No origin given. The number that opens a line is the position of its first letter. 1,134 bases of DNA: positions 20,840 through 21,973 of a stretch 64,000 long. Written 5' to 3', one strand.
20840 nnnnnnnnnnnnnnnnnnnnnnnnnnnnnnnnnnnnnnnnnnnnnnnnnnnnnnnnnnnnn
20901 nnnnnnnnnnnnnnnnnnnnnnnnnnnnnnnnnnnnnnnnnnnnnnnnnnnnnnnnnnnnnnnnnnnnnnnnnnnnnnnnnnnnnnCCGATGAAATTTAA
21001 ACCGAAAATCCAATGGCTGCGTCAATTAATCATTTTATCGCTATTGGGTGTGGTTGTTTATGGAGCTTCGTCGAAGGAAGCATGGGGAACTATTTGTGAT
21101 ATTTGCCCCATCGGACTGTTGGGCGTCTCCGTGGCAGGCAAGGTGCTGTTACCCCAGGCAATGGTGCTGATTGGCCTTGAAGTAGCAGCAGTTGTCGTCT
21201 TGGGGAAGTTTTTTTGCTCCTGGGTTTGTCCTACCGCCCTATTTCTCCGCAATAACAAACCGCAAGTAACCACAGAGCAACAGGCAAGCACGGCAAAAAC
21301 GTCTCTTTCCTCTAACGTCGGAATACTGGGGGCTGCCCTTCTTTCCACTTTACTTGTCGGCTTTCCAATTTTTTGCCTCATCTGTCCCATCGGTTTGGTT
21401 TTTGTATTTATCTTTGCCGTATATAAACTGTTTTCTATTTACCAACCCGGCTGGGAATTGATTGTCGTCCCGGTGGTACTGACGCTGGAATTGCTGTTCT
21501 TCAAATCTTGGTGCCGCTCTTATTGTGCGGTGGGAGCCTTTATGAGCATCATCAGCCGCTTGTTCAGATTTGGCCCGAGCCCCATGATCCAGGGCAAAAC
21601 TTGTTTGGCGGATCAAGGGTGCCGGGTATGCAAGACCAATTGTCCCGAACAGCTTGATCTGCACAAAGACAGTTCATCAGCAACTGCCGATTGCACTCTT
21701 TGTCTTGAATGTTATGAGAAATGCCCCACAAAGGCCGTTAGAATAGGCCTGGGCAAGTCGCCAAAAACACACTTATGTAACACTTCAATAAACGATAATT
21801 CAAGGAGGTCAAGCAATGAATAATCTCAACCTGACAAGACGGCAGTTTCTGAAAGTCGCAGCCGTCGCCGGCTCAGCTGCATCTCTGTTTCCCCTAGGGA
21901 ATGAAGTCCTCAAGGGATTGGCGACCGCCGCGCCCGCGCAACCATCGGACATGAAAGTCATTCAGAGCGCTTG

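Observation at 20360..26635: Six-gene operon joining a NapGH-type quinol dehydrogenase module to a complete DmsABC + DmsD S-/N-oxide reductase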

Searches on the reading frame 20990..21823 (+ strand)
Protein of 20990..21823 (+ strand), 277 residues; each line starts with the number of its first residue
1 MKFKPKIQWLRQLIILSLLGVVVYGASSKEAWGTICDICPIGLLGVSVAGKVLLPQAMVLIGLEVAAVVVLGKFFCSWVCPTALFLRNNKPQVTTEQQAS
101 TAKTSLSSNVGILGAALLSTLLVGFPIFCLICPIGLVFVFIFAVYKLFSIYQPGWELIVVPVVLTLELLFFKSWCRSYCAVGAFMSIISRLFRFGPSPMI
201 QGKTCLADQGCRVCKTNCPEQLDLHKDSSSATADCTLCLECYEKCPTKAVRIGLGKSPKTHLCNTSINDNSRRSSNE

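Call 3: search_protein_families(library=pfam, proteins=[window:20990-21823:+])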
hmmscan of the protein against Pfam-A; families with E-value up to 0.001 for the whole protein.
window:20990-21823:+ (277 aa): 3 families
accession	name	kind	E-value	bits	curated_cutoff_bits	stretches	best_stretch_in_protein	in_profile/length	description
PF12801.12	Fer4_5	-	5.5e-07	29.9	22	1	64-83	12-31/48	4Fe-4S binding domain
PF13237.11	Fer4_10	-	0.00055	20.3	25.5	0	200-246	4-53/53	4Fe-4S dicluster domain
PF13187.11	Fer4_9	-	0.00066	20.1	27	0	210-249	4-51/52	4Fe-4S dicluster domain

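Call 4: search_protein_families(library=ncbifam, proteins=[window:20990-21823:+])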
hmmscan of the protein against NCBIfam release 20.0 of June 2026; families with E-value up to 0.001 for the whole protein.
window:20990-21823:+ (277 aa): 6 families
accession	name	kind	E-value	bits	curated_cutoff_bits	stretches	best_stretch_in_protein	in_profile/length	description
TIGR02163.1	napH_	subfamily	3.9e-16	59.4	213.05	1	43-251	48-252/255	NapH/MauN family ferredoxin-type protein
NF007013.0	PRK09477.1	equivalog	1.6e-15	57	234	1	32-253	60-277/286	quinol dehydrogenase ferredoxin subunit NapH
NF038196.1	ferrodoxin_EFR1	subfamily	7e-08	32.8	75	1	210-254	188-233/242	EFR1 family ferrodoxin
NF046105.1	TransRegNosR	equivalog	6.6e-06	24.7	1000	1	152-242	576-662/680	transcriptional regulator NosR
NF040864.1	HgcB_ferredoxin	equivalog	1.4e-05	24.8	99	0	209-269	17-80/93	mercury methylation ferredoxin HgcB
NF007382.0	PRK09898.1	equivalog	6.6e-05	22.5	213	1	199-252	150-200/208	ferredoxin-like protein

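Call 40: find_homologous_proteins(query=window:20990-21823:+)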
Query window:20990-21823:+ (277 aa): 23 proteins with E <= 0.001 among 3158 candidates.
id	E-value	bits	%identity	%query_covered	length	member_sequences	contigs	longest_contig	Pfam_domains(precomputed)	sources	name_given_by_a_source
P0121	1.9e-182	623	100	100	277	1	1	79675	PF12801.13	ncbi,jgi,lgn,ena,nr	ncbi:MAG: NapH [Firmicutes bacterium]|nr:NapH [Bacillota bacterium]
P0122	7.4e-140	483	79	100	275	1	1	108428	PF12801.13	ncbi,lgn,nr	ncbi:MAG: 4Fe-4S binding protein [Sporomusaceae bacterium]|nr:4Fe-4S binding protein [Sporomusaceae 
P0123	7.7e-91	322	55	95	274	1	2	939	PF12801.13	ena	-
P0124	1.4e-56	210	37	95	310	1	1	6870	PF12801.13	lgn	-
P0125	9.0e-54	201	41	84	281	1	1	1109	PF12801.13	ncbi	-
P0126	2.5e-53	199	38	87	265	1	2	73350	PF12801.13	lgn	-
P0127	8.3e-50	188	37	88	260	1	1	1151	PF12801.13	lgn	-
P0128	3.1e-46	176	36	88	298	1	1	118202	PF12801.13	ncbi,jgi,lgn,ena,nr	ncbi:4Fe-4S binding protein [bacterium]|nr:4Fe-4S binding protein [bacterium]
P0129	5.1e-39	152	33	87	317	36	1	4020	PF12801.13,PF00037.33,PF12838.13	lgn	-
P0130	4.8e-38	149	33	86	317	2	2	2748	PF12801.13,PF12838.13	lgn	-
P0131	5.0e-38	149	34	86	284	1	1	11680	PF12801.13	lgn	-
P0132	6.1e-36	142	33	88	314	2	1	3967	PF12838.13,PF13237.12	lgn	-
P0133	4.9e-33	133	32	78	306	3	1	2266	PF12801.13,PF00037.33,PF12838.13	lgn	-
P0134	8.6e-33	132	30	84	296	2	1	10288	PF12801.13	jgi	jgi:ferredoxin-type protein NapH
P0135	4.0e-31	126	31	82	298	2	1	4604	PF12801.13,PF00037.33,PF13484.12,PF12838.13,PF13237.12,PF13187.12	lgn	-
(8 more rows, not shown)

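Call 41: find_encoding_contigs(protein=P0122, flank=10000, max_places=2)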
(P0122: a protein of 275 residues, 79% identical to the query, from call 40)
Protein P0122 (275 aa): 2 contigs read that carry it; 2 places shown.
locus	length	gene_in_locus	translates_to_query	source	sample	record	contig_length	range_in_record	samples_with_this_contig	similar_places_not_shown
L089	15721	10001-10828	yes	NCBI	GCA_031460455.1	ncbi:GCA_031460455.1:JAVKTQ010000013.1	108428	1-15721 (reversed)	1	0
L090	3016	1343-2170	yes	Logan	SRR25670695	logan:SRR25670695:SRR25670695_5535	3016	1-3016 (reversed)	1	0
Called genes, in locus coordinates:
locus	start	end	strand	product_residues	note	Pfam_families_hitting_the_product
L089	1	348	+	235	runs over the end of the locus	PF02965:Met_synt_B12 (faint)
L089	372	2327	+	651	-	PF05378:Hydant_A_N, PF13941:MutL (faint), PF01968:Hydantoinase_A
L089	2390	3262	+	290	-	PF00015:MCPsignal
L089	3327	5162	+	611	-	PF00795:CN_hydrolase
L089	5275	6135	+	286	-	PF00892:EamA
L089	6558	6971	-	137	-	PF03167:UDG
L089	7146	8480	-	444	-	PF00512:HisKA, PF02518:HATPase_c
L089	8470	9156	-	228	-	PF00072:Response_reg, PF00486:Trans_reg_C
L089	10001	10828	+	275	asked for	PF12801:Fer4_5 (faint)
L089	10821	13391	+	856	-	PF04879:Molybdop_Fe4S4, PF00384:Molybdopterin, PF01568:Molydop_binding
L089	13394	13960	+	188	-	PF12797:Fer4_2 (weak), PF13187:Fer4_9 (faint), PF12838:Fer4_7, PF13237:Fer4_10 (weak), PF13247:Fer4_11, PF12797:Fer4_2 (weak), PF12837:Fer4_6 (weak), PF00037:Fer4 (weak), +3 more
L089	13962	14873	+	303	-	PF03916:NrfD, PF04976:DmsC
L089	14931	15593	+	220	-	PF02613:Nitrate_red_del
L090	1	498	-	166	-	?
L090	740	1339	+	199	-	PF13183:Fer4_8 (faint), PF12838:Fer4_7, PF12838:Fer4_7 (weak), PF14697:Fer4_21 (weak), PF12838:Fer4_7, PF00037:Fer4 (weak), PF12797:Fer4_2 (weak), PF12837:Fer4_6 (weak), +7 more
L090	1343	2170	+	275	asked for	PF12801:Fer4_5 (faint)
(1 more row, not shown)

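Call 42: find_encoding_contigs(protein=P0128, flank=10000, max_places=2)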
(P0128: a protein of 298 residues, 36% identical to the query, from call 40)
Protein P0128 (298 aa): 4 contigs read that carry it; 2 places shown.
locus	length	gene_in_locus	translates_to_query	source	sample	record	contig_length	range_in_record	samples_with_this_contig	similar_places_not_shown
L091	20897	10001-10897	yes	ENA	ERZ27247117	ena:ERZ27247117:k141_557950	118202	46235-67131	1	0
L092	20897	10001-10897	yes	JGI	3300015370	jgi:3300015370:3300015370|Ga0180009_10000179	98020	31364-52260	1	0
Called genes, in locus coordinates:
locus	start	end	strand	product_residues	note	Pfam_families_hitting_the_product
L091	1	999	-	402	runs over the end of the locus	PF00108:Thiolase_N, PF02803:Thiolase_C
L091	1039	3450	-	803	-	PF02737:3HCDH_N, PF00725:3HCDH, PF00378:ECH_1, PF16113:ECH_2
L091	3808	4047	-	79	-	-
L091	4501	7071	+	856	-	PF04879:Molybdop_Fe4S4, PF00384:Molybdopterin, PF01568:Molydop_binding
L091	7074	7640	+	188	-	PF13187:Fer4_9 (faint), PF13237:Fer4_10 (weak), PF13247:Fer4_11, PF12838:Fer4_7, PF12797:Fer4_2 (weak), PF12837:Fer4_6 (weak), PF00037:Fer4 (weak)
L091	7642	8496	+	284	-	PF03916:NrfD, PF04976:DmsC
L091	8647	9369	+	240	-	PF02613:Nitrate_red_del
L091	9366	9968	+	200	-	PF14697:Fer4_21 (weak), PF12838:Fer4_7, PF13187:Fer4_9, PF00037:Fer4 (weak), PF14697:Fer4_21, PF12838:Fer4_7, PF13187:Fer4_9 (weak), PF00037:Fer4 (weak), +9 more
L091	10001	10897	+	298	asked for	PF12801:Fer4_5 (weak)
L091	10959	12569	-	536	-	PF00158:Sigma54_activat, PF14532:Sigma54_activ_2, PF07728:AAA_5, PF25601:AAA_lid_14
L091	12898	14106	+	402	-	PF01794:Ferric_reduct, PF09626:DHC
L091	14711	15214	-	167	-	PF13192:Thioredoxin_3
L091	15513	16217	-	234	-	PF02683:DsbD_TM, PF13386:DsbD_2, PF11139:SfLAP (faint)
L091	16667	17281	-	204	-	PF00085:Thioredoxin, PF13098:Thioredoxin_2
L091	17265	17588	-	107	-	PF02627:CMD (weak)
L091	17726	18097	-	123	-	PF08859:DGC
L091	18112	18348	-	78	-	PF13192:Thioredoxin_3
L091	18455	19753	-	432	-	PF03773:ArsP_1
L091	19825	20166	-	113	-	PF01022:HTH_5, PF12840:HTH_20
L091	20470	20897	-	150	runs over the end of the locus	-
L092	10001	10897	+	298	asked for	PF12801:Fer4_5 (weak)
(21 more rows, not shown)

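Call 71: predict_structure(alignment_id=A2)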
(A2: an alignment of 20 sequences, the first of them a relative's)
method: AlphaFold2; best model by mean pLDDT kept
length: 277 residues; sequences in the alignment: 20
mean_pLDDT: 63.1   pTM: 0.50
mean pLDDT of the five models: 63.1, 61.2, 58.1, 56.3, 54.3
residues with pLDDT >= 90: 0; 70-90: 99; 50-70: 116; < 50: 62
segments of 3 or more residues with pLDDT < 50: 80-93, 207-211, 220-237, 255-277
pLDDT, mean of each block of 10 residues (from residue 1): 62 76 70 66 69 73 74 59 40 52 63 74 73 79 84 83 83 67 66 59 52 53 48 49 57 49 38 43
secondary structure, 60 per line:
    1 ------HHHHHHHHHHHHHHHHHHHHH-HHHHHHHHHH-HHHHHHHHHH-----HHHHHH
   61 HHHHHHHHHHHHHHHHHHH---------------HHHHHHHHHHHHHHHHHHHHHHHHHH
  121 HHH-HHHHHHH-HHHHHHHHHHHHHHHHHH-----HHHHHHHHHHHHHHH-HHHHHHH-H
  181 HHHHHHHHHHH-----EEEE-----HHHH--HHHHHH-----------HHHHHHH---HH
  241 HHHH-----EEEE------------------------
elements in order: H7-27 H29-38 H40-49 H55-79 H95-123 H125-131 H133-150 H156-170 H172-178 H180-191 E197-200 H206-209 H212-217 H229-235 H239-244 E250-253

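Call 81: find_related_loci(query=A2, collection=metagenome_contigs, flank=8000)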
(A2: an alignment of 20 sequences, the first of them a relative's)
Query A2 (277 aa) in metagenome_contigs; peptide patterns used: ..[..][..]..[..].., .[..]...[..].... (x = any residue, [..] = any of these).
600 stretches matched a pattern (row limit reached: there are more); 508 encode a relative of the query (tblastn E <= 1e-3); the best 80 are kept; 80 distinct loci.
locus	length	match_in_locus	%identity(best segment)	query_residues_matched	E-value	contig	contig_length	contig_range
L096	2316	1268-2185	40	4-270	2e-53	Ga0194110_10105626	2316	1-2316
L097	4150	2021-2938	39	4-270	2e-52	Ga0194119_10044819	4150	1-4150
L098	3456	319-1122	36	3-250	1e-46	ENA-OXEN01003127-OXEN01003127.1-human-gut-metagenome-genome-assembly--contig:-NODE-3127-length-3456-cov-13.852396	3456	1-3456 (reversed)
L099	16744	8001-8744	36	33-257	1e-46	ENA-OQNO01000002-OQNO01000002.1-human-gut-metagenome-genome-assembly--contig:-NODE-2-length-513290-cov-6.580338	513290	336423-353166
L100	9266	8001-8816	34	10-250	2e-46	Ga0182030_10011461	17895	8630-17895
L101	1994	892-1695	35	3-250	1e-46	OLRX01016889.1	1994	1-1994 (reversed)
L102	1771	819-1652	33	17-255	8e-47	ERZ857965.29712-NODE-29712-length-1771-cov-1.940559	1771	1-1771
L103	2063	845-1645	36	1-250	1e-46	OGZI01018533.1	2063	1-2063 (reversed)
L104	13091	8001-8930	33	2-269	5e-46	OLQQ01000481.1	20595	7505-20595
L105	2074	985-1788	34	3-250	7e-46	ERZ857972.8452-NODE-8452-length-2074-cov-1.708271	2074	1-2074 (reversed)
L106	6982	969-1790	33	10-250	1e-45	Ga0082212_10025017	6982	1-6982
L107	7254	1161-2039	34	2-252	2e-45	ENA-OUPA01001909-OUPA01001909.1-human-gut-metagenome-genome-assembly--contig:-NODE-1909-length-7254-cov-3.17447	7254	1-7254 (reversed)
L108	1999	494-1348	33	10-277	4e-45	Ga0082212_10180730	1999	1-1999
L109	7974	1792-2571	35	33-252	1e-43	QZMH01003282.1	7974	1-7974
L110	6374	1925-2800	33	3-252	1e-43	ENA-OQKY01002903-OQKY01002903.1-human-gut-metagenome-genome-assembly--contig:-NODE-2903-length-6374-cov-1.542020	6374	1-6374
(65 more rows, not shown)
